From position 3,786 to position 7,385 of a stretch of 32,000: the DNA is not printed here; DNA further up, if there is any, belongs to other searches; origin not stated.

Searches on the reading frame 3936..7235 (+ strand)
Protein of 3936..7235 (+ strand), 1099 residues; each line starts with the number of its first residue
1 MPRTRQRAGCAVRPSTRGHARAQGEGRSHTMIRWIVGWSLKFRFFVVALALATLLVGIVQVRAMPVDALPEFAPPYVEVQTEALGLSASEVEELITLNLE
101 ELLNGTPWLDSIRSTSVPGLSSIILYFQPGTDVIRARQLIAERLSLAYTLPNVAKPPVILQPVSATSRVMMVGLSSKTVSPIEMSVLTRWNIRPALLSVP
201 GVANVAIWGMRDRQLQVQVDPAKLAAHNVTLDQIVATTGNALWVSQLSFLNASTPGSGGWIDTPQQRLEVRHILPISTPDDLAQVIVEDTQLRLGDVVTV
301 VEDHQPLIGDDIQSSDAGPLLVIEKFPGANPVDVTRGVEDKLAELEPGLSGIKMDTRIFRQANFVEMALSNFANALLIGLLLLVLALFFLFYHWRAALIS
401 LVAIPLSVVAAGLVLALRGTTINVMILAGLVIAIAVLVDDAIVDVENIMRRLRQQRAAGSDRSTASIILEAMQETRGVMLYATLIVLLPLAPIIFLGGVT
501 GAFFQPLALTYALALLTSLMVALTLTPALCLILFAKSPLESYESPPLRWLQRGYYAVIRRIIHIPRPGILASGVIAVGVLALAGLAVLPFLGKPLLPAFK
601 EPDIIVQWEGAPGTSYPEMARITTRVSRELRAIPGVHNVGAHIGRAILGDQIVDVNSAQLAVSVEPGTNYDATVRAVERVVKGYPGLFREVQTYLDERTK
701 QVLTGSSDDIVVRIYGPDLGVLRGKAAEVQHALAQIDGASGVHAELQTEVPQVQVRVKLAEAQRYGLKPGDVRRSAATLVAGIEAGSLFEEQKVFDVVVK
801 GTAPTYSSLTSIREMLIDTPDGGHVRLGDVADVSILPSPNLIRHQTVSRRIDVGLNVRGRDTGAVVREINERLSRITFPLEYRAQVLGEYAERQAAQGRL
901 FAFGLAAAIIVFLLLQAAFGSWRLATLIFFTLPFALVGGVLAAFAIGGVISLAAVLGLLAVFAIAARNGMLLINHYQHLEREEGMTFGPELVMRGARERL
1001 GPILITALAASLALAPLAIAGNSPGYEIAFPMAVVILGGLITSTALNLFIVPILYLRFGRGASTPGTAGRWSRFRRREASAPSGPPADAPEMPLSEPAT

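Call 4: search_protein_families(library=pfam, proteins=[window:3936-7235:+], max_evalue=1)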
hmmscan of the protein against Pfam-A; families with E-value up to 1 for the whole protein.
window:3936-7235:+ (1099 aa): 3 families
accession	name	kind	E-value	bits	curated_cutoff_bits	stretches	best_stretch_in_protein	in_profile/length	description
PF00873.25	ACR_tran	-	3.3e-199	664.5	28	1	37-1057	3-1019/1021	AcrB/AcrD/AcrF family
PF03176.21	MMPL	-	2.5e-08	33.7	20.5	1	373-536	146-305/333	MMPL family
PF02355.23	SecD_SecF_C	-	2.1e-06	27.7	20.5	2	373-524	33-181/189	Protein export membrane protein SecD/SecF, C-terminal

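Call 7: search_protein_families(library=ncbifam, proteins=[window:3936-7235:+], max_evalue=1)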
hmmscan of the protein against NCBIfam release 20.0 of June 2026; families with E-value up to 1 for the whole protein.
window:3936-7235:+ (1099 aa): 20 families
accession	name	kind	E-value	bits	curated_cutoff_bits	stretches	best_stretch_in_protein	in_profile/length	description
TIGR00914.1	2A0601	subfamily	1.1e-149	500.2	701.45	1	31-1056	1-1033/1051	CusA/CzcA family heavy metal efflux RND transporter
NF033617.1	RND_permease_2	subfamily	2.8e-131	439.4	1250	1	47-1058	12-1007/1009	multidrug efflux RND transporter permease subunit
NF000282.2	RND_permease_1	subfamily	1.3e-104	351.1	1250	1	45-1056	10-1025/1029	multidrug efflux RND transporter permease subunit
TIGR00915.1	2A0602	subfamily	5.7e-89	299.3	940.35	2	45-537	11-500/1050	efflux RND transporter permease subunit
NF007798.0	PRK10503.1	equivalog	3.2e-71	240.2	1584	1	49-1063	26-1027/1040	MdtB/MuxB family multidrug efflux RND transporter permease subunit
NF007905.0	PRK10614.1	equivalog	3.8e-69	233.4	1774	1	48-1060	16-1010/1025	multidrug efflux RND transporter permease subunit MdtC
NF007131.0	PRK09577.1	equivalog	4.8e-68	229.8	1768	1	45-1060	11-1024/1045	multidrug efflux RND transporter permease subunit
NF007133.0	PRK09579.1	equivalog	9.3e-66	222.1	1763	2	48-537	16-492/1017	multidrug efflux RND transporter permease subunit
NF007842.1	PRK10555.1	equivalog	1.4e-63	215.2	1854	2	45-541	11-502/1036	multidrug efflux RND transporter permease AcrD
NF011706.2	PRK15127.1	equivalog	6e-59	199.9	2150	2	45-533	11-496/1049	multidrug efflux RND transporter permease subunit AcrB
NF000037.1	RND_perm_OqxB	exception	2.6e-56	191.1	2200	2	44-552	12-515/1050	multidrug efflux RND transporter permease subunit OqxB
TIGR00916.1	2A0604s01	subfamily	1e-09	38.4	148.6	2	374-522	92-230/231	SecD/SecF family protein translocase subunit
TIGR00966.2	transloc_SecF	equivalog_domain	3.6e-07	30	160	2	373-525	127-275/279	protein translocase subunit SecF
NF009583.0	PRK13024.1-3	subfamily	4.5e-06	25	721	2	374-522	582-726/755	protein translocase subunit SecDF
NF009580.0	PRK13023.1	equivalog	0.00018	19.9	1153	1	375-529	296-443/775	protein translocase subunit SecDF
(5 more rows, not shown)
